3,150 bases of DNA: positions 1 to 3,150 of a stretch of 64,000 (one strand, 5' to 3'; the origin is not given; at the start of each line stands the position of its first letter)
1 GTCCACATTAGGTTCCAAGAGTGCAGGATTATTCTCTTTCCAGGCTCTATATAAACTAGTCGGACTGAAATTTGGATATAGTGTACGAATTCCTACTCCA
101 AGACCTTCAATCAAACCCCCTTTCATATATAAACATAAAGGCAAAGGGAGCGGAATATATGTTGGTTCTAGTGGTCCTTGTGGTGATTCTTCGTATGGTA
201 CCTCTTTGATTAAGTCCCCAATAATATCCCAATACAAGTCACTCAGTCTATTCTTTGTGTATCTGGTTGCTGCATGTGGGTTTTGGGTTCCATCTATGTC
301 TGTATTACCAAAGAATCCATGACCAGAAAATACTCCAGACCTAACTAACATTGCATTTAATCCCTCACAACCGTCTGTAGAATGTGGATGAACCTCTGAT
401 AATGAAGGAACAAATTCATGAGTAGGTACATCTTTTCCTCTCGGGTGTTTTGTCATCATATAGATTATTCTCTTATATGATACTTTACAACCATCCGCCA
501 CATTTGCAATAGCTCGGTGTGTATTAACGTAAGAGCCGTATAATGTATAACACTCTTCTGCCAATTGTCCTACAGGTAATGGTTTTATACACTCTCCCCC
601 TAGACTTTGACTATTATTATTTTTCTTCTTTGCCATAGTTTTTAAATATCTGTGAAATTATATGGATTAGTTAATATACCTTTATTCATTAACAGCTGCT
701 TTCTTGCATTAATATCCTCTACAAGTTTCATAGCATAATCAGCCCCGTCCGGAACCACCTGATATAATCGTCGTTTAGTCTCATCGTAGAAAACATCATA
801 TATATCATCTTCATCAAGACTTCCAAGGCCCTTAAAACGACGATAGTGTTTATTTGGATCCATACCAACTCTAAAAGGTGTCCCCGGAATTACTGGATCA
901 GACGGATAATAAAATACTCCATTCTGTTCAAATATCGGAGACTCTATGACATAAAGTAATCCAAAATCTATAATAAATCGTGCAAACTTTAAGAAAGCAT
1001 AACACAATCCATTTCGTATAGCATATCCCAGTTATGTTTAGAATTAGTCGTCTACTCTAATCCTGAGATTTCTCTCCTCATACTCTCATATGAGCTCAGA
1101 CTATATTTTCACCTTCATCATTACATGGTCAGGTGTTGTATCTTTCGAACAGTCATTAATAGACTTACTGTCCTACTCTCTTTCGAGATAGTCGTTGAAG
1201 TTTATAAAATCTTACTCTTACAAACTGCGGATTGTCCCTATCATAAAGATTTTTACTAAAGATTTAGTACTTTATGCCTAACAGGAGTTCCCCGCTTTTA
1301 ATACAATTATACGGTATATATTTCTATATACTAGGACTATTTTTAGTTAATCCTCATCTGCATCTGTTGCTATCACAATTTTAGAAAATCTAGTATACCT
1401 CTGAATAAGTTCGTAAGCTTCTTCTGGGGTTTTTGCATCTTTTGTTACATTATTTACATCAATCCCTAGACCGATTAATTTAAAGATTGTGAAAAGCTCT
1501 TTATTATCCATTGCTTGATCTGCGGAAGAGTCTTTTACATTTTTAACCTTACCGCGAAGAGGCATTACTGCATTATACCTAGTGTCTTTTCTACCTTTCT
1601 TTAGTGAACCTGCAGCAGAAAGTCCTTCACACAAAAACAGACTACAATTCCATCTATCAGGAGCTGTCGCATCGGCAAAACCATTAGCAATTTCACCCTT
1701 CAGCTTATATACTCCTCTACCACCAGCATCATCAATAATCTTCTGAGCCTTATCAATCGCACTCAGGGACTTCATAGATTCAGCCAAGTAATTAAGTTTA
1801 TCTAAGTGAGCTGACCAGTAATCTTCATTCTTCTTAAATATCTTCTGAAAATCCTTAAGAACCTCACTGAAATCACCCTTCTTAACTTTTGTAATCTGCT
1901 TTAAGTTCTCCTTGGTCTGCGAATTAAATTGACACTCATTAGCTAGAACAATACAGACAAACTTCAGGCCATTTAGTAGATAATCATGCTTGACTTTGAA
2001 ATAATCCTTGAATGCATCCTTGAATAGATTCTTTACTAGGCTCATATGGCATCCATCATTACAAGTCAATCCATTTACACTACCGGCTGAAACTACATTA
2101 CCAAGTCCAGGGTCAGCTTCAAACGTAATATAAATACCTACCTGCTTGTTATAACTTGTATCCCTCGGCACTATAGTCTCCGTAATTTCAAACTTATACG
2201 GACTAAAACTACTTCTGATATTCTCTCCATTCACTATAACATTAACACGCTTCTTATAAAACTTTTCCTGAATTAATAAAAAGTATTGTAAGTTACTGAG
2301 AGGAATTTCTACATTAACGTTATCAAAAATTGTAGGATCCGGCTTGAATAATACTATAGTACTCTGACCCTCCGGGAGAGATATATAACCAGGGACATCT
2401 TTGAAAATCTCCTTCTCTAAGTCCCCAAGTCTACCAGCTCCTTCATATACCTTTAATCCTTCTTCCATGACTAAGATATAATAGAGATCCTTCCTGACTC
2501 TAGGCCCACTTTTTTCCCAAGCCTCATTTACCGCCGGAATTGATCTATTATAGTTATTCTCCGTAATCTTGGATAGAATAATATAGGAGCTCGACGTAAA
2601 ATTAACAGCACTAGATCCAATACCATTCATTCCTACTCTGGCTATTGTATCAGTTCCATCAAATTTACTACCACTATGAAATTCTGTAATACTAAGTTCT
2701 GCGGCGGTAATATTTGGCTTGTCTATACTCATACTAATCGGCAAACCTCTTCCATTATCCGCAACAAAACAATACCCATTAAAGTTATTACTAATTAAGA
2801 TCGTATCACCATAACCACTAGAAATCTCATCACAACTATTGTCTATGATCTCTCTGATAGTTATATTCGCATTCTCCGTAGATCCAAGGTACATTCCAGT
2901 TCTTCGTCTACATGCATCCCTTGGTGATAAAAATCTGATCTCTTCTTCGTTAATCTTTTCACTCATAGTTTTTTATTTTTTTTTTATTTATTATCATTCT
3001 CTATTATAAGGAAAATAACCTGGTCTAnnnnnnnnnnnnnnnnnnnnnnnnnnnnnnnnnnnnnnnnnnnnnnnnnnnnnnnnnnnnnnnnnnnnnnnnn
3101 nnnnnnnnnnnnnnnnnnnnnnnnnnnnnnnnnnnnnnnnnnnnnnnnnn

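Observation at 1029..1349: ORF-less group I intron splits the topoisomerase II large subunit exactly inside the Toprim DxDxDG motif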

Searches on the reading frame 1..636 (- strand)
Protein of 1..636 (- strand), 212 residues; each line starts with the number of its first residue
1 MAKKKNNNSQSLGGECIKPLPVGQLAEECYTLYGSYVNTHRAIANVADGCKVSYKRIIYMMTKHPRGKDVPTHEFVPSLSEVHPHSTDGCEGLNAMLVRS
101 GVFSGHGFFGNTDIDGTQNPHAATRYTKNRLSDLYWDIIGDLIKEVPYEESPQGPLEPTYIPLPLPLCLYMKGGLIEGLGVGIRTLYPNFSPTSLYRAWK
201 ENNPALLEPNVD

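Call 16: search_protein_families(library=pfam, proteins=[window:1-636:-], max_evalue=0.01)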
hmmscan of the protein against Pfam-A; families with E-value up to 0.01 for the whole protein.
window:1-636:- (212 aa): 1 family
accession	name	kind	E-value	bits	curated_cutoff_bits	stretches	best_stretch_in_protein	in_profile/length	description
PF00521.26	DNA_topoisoIV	-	9.9e-13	48.2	31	1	41-199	1-163/432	DNA gyrase/topoisomerase IV, subunit A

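Call 17: search_protein_families(library=phrogs, proteins=[window:1-636:-], max_evalue=0.001)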
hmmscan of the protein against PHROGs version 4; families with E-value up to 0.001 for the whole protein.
window:1-636:- (212 aa): 2 families
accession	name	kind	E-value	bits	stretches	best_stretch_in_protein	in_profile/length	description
phrog_551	-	DNA, RNA and nucleotide metabolism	3.5e-18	66.5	1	27-200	17-192/701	DNA topoisomerase II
phrog_20354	-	DNA, RNA and nucleotide metabolism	0.00058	21.3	0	28-65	14-51/142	DNA topoisomerase II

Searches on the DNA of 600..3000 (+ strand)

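Call 6: search_rna_families(source=window, start=900, end=1500, threshold=evalue, max_evalue=10, show_alignments=3)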
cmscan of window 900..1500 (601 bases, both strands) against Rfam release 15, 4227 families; matches with E-value up to 10: 4.
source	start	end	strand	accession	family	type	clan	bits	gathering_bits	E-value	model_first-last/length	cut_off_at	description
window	1077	1354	-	RF00028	Intron_gpI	Intron;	-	40.2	50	8.1e-09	1-253/253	no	Group I catalytic intron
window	1021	1128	-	RF01198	snoR69Y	Gene; snRNA; snoRNA; CD-box;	CL00051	15.8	45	6.6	1-99/99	no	Small nucleolar RNA snoR69Y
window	1029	1126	-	RF00288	snoZ30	Gene; snRNA; snoRNA; CD-box;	-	14.5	50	7.5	1-97/97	no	Z30 small nucleolar RNA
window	1062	1125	-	RF01139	sR2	Gene; snRNA; snoRNA; CD-box;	-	11.6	42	6.2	1-57/57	no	Small nucleolar RNA sR2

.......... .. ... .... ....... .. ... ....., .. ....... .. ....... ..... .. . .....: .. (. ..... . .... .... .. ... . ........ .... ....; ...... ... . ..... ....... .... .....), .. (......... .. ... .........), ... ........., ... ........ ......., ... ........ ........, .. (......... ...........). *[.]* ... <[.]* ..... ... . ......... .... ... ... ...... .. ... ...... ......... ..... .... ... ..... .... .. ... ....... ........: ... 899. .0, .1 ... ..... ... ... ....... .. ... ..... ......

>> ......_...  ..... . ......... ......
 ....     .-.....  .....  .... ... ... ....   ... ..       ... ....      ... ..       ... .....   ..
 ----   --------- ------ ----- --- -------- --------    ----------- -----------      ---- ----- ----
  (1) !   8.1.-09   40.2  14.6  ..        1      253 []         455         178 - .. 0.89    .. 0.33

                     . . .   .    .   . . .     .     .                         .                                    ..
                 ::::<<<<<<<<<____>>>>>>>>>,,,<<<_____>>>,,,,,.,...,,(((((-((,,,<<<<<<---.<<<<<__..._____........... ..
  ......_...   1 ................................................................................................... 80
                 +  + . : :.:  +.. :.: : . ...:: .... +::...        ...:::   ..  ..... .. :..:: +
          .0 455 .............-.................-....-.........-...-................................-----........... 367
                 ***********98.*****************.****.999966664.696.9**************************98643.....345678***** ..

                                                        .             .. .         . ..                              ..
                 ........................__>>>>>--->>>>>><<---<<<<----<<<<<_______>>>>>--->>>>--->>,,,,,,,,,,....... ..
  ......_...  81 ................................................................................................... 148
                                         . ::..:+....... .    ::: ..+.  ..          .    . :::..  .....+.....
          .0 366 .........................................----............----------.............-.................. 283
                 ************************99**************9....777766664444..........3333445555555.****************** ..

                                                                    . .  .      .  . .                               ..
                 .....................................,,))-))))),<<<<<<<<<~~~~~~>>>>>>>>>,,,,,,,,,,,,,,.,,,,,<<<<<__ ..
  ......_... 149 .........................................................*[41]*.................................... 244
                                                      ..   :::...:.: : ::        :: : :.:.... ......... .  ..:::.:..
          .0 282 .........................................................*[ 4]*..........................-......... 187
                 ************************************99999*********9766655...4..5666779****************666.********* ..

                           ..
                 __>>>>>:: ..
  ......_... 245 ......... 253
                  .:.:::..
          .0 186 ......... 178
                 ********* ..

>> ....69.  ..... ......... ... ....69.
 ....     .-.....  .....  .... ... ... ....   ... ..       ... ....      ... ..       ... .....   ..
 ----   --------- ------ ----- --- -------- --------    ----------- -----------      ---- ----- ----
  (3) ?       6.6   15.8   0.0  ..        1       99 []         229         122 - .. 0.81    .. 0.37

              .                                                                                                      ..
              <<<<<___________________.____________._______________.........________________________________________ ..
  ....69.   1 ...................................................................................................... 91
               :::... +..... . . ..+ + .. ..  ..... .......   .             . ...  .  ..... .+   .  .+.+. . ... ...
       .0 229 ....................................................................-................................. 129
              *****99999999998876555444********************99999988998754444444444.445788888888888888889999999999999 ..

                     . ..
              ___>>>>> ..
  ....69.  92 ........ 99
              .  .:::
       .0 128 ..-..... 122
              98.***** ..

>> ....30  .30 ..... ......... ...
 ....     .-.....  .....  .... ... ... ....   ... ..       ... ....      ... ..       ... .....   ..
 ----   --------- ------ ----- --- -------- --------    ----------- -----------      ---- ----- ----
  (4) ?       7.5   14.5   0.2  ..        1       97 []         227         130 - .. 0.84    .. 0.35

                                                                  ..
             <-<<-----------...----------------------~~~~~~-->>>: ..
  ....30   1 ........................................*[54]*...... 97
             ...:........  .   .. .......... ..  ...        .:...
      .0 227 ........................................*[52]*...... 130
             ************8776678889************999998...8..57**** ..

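Call 7: search_dna_similar(query=window:600-3000:+, collection=phages, mode=distant, max_rows=20)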
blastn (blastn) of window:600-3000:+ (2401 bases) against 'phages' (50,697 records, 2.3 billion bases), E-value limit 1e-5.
Records with a match: 83; places in all: 83; records where one place covers at least 80% of the query: 0.
Best place of each record, by identity: 60-80% 83.
By first word of the organism name: Vibrio 82; Clostridioides 1.
By host as written in the record: - 57; Vibrio cholerae 19; Vibrio cholerae O1 5; Clostridioides sp. ES-S-0107-01 1; Vibrio cholerae E7946 1.
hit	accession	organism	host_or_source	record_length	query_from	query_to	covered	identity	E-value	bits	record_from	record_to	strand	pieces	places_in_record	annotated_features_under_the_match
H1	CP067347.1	Clostridioides phage ES-S-0107-01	Clostridioides sp. ES-S-0107-01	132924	626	746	5%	72.7%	5e-9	71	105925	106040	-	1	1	record has no annotation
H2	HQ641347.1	Vibrio phage ICP1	Vibrio cholerae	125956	497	606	5%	75.5%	4e-10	73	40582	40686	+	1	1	none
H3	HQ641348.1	Vibrio phage ICP1_2006_D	Vibrio cholerae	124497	497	606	5%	75.5%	4e-10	73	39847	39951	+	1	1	none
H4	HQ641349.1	Vibrio phage ICP1_2006_C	Vibrio cholerae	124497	497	606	5%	75.5%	4e-10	73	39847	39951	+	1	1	none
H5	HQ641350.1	Vibrio phage ICP1_2006_B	Vibrio cholerae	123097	497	606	5%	75.5%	4e-10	73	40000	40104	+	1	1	hypothetical protein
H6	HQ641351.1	Vibrio phage ICP1_2006_A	Vibrio cholerae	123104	497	606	5%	75.5%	4e-10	73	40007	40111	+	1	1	hypothetical protein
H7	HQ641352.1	Vibrio phage ICP1_2005_A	Vibrio cholerae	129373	497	606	5%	75.5%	4e-10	73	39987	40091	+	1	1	hypothetical protein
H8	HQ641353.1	Vibrio phage ICP1_2001_A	Vibrio cholerae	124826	497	606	5%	75.5%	4e-10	73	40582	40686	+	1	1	hypothetical protein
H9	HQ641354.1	Vibrio phage ICP1_2004_A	Vibrio cholerae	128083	497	606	5%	75.5%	4e-10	73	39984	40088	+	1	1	hypothetical protein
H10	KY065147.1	Vibrio phage JSF4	Vibrio cholerae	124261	497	606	5%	75.5%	4e-10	73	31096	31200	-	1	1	hypothetical protein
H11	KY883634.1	Vibrio phage JSF5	Vibrio cholerae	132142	497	606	5%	75.5%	4e-10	73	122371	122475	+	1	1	hypothetical protein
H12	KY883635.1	Vibrio phage JSF6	Vibrio cholerae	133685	497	606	5%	75.5%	4e-10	73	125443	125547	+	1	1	hypothetical protein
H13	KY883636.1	Vibrio phage JSF1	Vibrio cholerae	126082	497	606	5%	75.5%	4e-10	73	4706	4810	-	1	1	hypothetical protein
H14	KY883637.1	Vibrio phage JSF2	Vibrio cholerae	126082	497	606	5%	75.5%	4e-10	73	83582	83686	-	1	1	hypothetical protein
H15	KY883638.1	Vibrio phage JSF13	Vibrio cholerae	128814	497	606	5%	75.5%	4e-10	73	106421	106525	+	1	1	hypothetical protein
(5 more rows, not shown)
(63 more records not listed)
